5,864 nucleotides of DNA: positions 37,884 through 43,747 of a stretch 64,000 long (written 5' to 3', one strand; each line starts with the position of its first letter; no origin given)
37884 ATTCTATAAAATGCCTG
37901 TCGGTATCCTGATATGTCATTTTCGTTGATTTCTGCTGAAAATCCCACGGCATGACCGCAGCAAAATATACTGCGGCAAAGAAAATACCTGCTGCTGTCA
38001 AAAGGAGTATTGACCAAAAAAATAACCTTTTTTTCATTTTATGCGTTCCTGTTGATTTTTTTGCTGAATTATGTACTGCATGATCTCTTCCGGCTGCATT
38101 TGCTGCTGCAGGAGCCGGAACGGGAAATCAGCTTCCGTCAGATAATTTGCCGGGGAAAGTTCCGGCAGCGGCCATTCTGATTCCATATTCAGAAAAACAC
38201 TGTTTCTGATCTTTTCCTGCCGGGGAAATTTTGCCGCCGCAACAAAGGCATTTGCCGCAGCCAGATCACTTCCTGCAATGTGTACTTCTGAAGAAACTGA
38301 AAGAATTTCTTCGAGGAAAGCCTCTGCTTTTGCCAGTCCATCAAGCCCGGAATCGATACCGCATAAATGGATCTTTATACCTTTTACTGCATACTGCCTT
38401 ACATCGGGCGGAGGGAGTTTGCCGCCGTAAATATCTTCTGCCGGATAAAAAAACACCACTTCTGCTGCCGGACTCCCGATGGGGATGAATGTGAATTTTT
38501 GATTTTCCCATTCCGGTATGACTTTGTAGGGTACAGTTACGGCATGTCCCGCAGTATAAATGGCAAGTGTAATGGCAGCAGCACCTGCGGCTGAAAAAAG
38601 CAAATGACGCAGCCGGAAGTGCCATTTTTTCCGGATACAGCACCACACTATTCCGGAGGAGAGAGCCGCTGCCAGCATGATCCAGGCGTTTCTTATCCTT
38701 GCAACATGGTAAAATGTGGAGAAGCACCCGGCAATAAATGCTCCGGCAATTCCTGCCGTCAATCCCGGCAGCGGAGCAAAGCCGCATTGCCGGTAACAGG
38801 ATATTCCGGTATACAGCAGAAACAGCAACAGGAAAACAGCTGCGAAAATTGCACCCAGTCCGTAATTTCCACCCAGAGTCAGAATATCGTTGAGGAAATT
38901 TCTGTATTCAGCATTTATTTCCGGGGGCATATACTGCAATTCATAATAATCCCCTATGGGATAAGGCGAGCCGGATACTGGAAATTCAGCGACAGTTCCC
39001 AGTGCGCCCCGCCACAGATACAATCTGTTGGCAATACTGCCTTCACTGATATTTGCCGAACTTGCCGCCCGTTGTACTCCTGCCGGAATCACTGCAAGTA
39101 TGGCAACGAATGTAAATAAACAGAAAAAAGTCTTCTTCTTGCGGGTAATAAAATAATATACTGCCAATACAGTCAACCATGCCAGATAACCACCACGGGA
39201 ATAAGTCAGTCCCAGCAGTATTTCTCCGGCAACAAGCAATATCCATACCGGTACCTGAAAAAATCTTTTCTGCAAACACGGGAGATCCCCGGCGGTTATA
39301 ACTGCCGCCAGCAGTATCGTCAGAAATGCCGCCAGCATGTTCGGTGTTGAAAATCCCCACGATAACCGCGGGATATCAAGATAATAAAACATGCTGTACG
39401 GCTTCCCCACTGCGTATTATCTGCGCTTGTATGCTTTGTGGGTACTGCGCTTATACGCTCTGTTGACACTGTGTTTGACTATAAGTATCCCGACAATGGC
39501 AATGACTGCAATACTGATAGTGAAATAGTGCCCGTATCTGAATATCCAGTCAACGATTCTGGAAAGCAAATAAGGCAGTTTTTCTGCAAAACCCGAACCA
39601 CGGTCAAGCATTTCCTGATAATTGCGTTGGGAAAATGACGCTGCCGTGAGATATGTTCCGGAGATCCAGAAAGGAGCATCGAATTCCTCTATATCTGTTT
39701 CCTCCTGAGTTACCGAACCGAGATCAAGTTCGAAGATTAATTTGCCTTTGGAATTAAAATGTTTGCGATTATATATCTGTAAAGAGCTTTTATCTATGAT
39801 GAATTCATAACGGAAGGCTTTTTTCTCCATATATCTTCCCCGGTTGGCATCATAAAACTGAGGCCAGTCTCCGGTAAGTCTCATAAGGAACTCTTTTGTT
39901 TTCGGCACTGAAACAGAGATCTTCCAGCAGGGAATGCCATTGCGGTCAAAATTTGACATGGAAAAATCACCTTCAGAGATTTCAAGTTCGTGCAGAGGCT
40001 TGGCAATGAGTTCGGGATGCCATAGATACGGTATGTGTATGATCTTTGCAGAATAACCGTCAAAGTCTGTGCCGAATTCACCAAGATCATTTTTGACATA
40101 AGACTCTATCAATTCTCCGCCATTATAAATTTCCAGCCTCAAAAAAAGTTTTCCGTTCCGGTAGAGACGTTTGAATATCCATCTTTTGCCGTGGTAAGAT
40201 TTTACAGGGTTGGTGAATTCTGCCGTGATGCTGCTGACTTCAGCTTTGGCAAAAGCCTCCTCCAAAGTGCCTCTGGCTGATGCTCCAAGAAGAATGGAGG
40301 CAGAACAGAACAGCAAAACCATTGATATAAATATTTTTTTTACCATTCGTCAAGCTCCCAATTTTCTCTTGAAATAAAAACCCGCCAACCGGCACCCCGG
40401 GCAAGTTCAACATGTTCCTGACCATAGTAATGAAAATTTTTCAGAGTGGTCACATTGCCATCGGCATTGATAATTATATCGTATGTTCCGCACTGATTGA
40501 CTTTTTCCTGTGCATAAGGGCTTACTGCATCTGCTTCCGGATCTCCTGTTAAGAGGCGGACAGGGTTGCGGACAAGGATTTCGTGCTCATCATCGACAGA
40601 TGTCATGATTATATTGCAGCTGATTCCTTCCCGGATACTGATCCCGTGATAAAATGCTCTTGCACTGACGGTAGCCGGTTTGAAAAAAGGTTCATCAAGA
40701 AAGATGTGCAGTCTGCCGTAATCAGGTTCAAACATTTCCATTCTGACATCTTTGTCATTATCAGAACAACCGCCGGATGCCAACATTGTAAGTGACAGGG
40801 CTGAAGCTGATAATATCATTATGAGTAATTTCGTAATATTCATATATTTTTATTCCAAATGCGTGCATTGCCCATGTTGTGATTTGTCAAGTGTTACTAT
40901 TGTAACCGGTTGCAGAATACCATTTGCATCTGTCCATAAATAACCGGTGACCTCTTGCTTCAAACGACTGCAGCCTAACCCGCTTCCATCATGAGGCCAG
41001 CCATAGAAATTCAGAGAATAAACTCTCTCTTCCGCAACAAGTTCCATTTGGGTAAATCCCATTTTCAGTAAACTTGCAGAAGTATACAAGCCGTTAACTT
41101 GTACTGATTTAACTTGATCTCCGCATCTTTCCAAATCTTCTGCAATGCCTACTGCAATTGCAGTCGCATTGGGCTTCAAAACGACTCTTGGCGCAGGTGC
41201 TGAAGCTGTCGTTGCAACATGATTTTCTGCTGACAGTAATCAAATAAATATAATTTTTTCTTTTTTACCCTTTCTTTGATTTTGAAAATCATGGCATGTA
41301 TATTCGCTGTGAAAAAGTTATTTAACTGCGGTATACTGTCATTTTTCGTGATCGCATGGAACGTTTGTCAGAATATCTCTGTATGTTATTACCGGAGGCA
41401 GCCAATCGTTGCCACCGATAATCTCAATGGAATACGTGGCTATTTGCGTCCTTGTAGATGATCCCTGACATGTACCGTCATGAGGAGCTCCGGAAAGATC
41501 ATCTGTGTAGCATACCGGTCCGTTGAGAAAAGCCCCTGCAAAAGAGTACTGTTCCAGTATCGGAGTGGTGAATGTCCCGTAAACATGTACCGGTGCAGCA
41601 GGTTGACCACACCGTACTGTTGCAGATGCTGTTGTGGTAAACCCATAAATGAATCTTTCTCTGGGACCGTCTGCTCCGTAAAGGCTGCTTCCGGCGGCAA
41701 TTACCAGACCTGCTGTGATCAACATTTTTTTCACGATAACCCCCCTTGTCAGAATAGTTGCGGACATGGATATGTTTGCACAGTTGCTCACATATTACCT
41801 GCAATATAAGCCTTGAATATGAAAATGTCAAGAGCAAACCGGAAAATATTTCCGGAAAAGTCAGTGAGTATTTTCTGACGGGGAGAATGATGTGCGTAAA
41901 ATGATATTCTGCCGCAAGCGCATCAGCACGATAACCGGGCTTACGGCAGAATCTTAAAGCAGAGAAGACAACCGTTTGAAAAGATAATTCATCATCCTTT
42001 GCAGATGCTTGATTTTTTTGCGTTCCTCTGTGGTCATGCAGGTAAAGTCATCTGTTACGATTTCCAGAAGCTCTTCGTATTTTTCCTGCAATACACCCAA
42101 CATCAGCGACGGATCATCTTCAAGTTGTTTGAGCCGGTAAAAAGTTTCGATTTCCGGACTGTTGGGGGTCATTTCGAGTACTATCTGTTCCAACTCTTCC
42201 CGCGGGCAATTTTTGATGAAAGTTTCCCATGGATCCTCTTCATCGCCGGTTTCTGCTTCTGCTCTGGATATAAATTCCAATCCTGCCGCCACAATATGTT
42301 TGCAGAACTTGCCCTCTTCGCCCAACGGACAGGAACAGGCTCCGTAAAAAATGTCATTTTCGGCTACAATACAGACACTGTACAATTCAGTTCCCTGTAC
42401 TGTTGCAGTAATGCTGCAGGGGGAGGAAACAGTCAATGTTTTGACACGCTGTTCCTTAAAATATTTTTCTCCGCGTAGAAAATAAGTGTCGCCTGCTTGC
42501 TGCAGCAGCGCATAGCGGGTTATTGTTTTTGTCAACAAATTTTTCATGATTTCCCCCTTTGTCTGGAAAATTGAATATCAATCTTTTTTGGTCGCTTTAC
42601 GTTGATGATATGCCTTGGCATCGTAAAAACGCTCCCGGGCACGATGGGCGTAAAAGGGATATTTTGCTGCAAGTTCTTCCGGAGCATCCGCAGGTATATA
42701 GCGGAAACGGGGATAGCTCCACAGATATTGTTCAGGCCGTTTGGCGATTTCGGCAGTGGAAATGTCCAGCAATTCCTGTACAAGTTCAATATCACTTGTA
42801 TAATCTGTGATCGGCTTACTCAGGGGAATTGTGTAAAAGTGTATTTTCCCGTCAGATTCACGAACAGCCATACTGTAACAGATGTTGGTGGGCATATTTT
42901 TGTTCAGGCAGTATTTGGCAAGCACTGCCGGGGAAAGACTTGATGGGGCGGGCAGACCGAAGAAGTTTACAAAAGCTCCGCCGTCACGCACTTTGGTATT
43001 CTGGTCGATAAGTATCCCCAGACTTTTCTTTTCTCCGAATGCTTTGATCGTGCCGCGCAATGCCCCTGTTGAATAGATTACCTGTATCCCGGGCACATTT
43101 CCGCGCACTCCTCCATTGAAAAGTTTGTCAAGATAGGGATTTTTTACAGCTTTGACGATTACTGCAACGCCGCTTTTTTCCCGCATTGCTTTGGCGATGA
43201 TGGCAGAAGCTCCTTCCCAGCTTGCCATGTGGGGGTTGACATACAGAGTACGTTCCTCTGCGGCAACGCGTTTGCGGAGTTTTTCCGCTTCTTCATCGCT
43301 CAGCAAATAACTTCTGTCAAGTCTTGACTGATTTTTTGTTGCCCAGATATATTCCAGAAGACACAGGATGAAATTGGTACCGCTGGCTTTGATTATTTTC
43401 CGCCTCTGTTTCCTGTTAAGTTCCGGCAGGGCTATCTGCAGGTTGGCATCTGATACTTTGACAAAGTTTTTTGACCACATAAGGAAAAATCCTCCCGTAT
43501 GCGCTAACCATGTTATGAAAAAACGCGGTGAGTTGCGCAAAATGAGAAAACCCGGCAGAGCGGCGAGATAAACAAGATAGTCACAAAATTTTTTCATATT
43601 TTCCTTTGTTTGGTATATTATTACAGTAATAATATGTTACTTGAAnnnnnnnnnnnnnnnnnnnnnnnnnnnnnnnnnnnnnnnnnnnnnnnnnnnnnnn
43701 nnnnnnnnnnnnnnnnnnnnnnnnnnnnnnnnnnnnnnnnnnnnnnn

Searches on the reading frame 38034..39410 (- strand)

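Call 99: search_protein_families(library=pfam, proteins=[window:38034-39410:-], max_evalue=0.00001)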
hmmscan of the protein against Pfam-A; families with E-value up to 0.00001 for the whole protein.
window:38034-39410:- (458 aa): 1 family
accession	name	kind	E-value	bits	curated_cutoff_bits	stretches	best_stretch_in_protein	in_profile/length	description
PF04932.20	Wzy_C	-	4.9e-10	39.8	31.7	1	59-189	3-146/149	O-Antigen ligase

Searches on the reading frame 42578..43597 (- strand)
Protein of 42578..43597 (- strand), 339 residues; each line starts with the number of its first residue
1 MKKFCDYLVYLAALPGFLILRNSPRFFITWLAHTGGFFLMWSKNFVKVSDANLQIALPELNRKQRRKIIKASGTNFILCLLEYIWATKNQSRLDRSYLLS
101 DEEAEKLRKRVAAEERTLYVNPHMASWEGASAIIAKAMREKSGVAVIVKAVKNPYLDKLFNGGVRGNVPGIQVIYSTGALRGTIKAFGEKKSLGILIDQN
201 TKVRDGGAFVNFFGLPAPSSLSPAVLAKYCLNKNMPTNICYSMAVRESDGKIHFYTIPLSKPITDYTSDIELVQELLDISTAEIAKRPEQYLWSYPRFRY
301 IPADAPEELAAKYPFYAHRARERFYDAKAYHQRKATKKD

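Call 99: search_protein_families(library=pfam, proteins=[window:42578-43597:-], max_evalue=0.00001)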
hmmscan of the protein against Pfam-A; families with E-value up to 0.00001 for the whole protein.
window:42578-43597:- (339 aa): 1 family
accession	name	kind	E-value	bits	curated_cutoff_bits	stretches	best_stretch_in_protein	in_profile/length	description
PF03279.18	Lip_A_acyltrans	-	2.5e-27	96.3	22.3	1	12-299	18-294/295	Bacterial lipid A biosynthesis acyltransferase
